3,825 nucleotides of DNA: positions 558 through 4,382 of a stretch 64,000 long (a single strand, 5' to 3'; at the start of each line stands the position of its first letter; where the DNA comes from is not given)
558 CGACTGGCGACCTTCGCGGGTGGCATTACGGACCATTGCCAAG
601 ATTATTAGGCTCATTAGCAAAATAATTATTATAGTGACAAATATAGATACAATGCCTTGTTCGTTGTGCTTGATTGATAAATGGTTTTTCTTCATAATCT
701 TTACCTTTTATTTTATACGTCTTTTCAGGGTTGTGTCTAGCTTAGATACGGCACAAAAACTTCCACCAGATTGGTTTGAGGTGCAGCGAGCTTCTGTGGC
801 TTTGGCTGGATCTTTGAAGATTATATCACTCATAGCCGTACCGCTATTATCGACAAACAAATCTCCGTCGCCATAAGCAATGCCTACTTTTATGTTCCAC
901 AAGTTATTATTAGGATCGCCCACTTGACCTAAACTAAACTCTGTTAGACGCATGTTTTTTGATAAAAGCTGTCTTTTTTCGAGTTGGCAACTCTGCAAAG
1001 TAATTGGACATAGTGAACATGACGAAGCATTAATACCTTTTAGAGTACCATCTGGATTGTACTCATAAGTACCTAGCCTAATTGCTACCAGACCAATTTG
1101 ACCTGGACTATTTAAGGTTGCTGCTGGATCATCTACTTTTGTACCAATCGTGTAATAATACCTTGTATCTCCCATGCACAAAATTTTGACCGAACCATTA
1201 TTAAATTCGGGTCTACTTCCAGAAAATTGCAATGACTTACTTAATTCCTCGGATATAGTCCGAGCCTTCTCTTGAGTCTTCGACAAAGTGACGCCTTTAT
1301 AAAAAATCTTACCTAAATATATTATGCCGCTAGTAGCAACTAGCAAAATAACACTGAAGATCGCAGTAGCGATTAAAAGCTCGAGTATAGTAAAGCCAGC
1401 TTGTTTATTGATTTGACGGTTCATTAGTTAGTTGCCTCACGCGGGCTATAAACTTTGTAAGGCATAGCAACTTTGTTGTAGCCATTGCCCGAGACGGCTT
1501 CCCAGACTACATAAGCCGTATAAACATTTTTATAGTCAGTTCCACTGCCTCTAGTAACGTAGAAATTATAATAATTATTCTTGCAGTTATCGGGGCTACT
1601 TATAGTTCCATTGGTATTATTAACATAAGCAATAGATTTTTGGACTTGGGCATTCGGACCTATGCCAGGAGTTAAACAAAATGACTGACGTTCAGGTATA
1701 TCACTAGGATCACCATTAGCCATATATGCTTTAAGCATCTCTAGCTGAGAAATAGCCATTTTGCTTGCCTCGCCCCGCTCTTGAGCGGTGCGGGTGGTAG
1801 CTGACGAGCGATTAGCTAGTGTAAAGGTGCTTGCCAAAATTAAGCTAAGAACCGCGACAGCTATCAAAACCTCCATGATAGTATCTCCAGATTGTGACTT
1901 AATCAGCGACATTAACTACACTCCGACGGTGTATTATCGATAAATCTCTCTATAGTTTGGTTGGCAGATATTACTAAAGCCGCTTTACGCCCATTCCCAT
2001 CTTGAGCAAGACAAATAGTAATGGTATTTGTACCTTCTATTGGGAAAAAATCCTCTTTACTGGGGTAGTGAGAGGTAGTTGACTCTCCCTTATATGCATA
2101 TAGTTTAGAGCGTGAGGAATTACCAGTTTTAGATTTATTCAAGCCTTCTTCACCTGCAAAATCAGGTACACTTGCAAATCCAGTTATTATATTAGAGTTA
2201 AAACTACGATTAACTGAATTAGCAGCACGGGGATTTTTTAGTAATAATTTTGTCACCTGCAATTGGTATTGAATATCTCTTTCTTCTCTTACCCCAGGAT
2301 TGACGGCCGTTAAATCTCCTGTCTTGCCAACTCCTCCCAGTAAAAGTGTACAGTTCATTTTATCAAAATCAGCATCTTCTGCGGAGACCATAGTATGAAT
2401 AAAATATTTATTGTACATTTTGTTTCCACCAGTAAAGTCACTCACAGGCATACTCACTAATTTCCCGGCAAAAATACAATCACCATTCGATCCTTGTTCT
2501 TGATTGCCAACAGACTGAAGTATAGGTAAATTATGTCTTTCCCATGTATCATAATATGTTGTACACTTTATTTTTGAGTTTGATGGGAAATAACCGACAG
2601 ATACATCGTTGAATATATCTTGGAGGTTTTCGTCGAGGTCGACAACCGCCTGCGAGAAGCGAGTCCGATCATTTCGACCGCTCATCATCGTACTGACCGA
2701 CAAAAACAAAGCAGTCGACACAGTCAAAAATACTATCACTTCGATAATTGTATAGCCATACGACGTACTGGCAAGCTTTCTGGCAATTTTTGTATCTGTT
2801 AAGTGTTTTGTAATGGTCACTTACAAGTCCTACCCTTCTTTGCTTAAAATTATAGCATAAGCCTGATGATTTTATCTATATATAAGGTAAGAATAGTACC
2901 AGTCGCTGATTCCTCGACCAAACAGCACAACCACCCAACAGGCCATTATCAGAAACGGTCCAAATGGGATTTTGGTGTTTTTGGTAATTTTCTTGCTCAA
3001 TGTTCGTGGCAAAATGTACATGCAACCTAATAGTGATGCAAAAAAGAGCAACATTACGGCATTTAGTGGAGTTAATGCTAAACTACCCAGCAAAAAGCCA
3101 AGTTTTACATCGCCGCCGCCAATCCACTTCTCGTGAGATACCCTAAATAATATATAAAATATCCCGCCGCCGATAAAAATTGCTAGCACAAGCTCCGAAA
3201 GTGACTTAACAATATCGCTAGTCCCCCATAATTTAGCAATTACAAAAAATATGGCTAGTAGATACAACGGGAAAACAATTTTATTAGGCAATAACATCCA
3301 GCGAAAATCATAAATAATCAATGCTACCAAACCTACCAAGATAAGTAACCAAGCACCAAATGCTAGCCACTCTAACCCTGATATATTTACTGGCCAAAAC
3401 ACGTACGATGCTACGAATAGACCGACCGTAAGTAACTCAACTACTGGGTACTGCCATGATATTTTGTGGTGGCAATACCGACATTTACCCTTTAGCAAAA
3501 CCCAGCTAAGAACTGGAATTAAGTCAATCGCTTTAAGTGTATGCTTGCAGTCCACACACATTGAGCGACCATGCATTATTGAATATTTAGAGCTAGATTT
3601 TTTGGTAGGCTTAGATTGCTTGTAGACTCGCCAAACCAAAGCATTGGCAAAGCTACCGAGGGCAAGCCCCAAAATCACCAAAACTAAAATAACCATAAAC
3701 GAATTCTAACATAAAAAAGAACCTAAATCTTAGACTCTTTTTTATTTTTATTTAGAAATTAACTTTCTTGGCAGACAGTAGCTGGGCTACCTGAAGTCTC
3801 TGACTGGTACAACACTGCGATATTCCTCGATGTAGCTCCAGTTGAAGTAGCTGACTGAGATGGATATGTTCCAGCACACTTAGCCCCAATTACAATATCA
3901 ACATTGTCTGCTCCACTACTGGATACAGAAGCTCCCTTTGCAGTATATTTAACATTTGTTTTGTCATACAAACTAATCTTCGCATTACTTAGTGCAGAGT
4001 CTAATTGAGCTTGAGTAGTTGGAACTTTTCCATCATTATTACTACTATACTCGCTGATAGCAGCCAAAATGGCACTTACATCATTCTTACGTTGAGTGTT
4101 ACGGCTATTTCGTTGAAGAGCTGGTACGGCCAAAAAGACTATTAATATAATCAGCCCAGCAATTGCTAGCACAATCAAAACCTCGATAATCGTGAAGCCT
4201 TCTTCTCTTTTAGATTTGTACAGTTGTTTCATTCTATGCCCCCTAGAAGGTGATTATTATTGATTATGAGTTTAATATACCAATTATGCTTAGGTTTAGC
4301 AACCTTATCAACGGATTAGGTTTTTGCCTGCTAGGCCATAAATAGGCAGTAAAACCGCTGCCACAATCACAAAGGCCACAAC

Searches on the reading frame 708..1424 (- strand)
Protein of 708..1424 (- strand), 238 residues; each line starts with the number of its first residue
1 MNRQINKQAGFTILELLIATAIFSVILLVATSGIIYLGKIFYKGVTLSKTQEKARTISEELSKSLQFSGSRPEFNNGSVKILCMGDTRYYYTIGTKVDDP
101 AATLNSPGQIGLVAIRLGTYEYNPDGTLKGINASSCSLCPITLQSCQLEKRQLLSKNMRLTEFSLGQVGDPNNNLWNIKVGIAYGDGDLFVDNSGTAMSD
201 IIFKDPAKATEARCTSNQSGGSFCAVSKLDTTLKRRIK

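Call 5: search_protein_families(library=ncbifam, proteins=[window:708-1424:-], max_evalue=1)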
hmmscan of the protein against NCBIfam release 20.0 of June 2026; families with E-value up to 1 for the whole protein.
window:708-1424:- (238 aa): 11 families
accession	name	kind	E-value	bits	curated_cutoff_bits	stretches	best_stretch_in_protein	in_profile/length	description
TIGR02532.1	IV_pilin_GFxxxE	domain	1.6e-05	24.5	16.3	1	8-31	1-24/24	prepilin-type N-terminal cleavage/methylation domain-containing protein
NF007848.0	PRK10557.1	equivalog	0.00055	19.3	120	1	3-33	5-35/192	prepilin peptidase-dependent protein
TIGR01707.1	gspI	equivalog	0.0068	16.9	44.35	1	10-32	1-23/101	type II secretion system minor pseudopilin GspI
NF007800.0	PRK10506.1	equivalog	0.0078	16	158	1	2-29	2-29/163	prepilin peptidase-dependent protein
TIGR02599.1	TIGR02599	subfamily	0.013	14.7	256.5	1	10-66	1-57/361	Verru_Chthon cassette protein C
NF041002.1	pilin_ComGF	equivalog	0.014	15.6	80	1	8-39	1-32/139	competence type IV pilus minor pilin ComGF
NF006453.0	PRK08808.1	equivalog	0.02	14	295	1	6-65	4-63/211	type II secretion system protein J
NF041013.1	T4P_ComGE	equivalog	0.023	14.8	49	1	7-29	2-24/83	competence type IV pilus minor pilin ComGE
TIGR01711.1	gspJ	equivalog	0.027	14.3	64.85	1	9-29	1-21/192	type II secretion system minor pseudopilin GspJ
NF040999.1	pilin_ComGC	equivalog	0.11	12.8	75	1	9-30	2-23/84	competence type IV pilus major pilin ComGC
NF038303.1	EPS_HpsB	equivalog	0.11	12.4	150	1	8-37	2-30/211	hormogonium polysaccharide secretion pseudopilin HpsB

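Call 52: find_encoding_contigs(protein=window:708-1424:-, flank=6000, max_places=2)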
Protein window:708-1424:- (238 aa): 5 contigs read that carry it; 2 places shown.
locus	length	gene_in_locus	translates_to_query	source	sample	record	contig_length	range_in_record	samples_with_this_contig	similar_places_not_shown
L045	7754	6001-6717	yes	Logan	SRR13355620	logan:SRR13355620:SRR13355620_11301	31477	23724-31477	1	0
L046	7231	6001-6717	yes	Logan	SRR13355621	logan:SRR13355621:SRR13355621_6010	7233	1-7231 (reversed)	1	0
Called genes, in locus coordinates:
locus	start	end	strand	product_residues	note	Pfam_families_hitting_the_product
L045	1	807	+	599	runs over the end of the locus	PF05157:MshEN, PF00437:T2SSE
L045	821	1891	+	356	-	PF00437:T2SSE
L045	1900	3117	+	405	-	PF28597:T2SSF_N, PF00482:T2SSF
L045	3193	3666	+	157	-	PF07963:N_methyl (weak)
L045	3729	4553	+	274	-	PF06750:A24_N_bact, PF01478:Peptidase_A24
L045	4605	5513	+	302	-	-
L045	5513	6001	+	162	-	-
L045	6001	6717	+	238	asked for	PF07963:N_methyl (weak)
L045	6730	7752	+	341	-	?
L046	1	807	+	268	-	?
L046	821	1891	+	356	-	PF00437:T2SSE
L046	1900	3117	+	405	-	PF28597:T2SSF_N, PF00482:T2SSF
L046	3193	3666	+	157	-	PF07963:N_methyl (weak)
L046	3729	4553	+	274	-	PF06750:A24_N_bact, PF01478:Peptidase_A24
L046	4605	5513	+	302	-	-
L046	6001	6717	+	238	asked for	PF07963:N_methyl (weak)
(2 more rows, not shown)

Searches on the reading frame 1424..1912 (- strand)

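Call 5: search_protein_families(library=ncbifam, proteins=[window:1424-1912:-], max_evalue=1)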
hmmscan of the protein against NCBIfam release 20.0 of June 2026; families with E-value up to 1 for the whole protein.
window:1424-1912:- (162 aa): 8 families
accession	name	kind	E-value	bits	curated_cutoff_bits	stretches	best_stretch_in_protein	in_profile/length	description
TIGR02523.1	type_IV_pilV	equivalog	0.00055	20.4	52.2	1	7-63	1-57/139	type IV pilus modification protein PilV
TIGR01707.1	gspI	equivalog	0.0046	17.4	44.35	1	9-60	1-52/101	type II secretion system minor pseudopilin GspI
NF041013.1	T4P_ComGE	equivalog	0.011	15.8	49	1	7-66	3-63/83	competence type IV pilus minor pilin ComGE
TIGR02532.1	IV_pilin_GFxxxE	domain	0.014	15.2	16.3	1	11-27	5-21/24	prepilin-type N-terminal cleavage/methylation domain-containing protein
NF047828.1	T3SSXpsI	equivalog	0.023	14.7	150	1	7-59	1-53/132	type II secretion system protein XpsI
TIGR02599.1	TIGR02599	subfamily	0.13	11.5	256.5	1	11-58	3-50/361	Verru_Chthon cassette protein C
NF038303.1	EPS_HpsB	equivalog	0.15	12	150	1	6-62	1-57/211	hormogonium polysaccharide secretion pseudopilin HpsB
NF007848.0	PRK10557.1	equivalog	0.2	10.9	120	1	5-32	8-35/192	prepilin peptidase-dependent protein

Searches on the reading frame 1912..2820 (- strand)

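Call 5: search_protein_families(library=ncbifam, proteins=[window:1912-2820:-], max_evalue=1)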
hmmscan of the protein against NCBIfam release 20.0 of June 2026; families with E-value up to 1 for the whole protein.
window:1912-2820:- (302 aa): 1 family
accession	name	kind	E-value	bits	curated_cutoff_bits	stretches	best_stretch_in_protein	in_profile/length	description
TIGR00220.1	mscL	equivalog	0.17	12.1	71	1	17-67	64-117/127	large conductance mechanosensitive channel protein MscL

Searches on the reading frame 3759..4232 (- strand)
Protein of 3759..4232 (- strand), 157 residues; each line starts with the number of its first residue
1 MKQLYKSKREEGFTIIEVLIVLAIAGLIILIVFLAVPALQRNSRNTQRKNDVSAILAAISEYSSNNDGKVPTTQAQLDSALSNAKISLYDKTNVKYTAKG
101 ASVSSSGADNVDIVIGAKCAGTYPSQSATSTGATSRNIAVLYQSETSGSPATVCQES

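Call 5: search_protein_families(library=ncbifam, proteins=[window:3759-4232:-], max_evalue=1)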
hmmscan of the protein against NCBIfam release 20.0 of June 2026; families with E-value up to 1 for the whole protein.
window:3759-4232:- (157 aa): 20 families
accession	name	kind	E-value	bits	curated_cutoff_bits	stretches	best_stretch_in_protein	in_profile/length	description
TIGR01710.1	typeII_sec_gspG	equivalog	3.2e-07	30.5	88.85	1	12-79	2-68/134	type II secretion system major pseudopilin GspG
NF007848.0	PRK10557.1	equivalog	7.7e-07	28.6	120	1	5-54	5-54/192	prepilin peptidase-dependent protein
TIGR01708.2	typeII_sec_gspH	equivalog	8.2e-07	29.2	80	1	10-63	1-54/169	type II secretion system minor pseudopilin GspH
NF040999.1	pilin_ComGC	equivalog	2.8e-06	27.4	75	1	10-71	1-61/84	competence type IV pilus major pilin ComGC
NF040982.1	ComGD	equivalog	2.2e-05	24.9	70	1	10-66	1-57/139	competence type IV pilus minor pilin ComGD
NF041775.1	typeIV_PilA_Myxo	equivalog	5.3e-05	23.3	400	1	8-67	8-67/214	type IV pilin protein PilA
NF041013.1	T4P_ComGE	equivalog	5.5e-05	23.2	49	1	11-66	4-57/83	competence type IV pilus minor pilin ComGE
TIGR02532.1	IV_pilin_GFxxxE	domain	0.00019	21.1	16.3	1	12-32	3-23/24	prepilin-type N-terminal cleavage/methylation domain-containing protein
NF041002.1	pilin_ComGF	equivalog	0.00051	20.3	80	1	10-53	1-44/139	competence type IV pilus minor pilin ComGF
TIGR01707.1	gspI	equivalog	0.0016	18.9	44.35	1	12-70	1-57/101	type II secretion system minor pseudopilin GspI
NF038304.1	EPS_HpsC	equivalog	0.0046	16.6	200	1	2-58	12-69/318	hormogonium polysaccharide secretion pseudopilin HpsC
NF007862.0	PRK10574.1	equivalog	0.0051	17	138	1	9-63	3-50/145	prepilin peptidase-dependent pilin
NF007800.0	PRK10506.1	equivalog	0.022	14.6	158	1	7-61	5-59/163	prepilin peptidase-dependent protein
TIGR02596.1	TIGR02596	subfamily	0.042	13.9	70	1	13-49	1-37/196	Verru_Chthon cassette protein D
NF011153.0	PRK14560.1-4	equivalog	0.058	13.3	169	1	64-113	59-107/162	putative RNA-binding protein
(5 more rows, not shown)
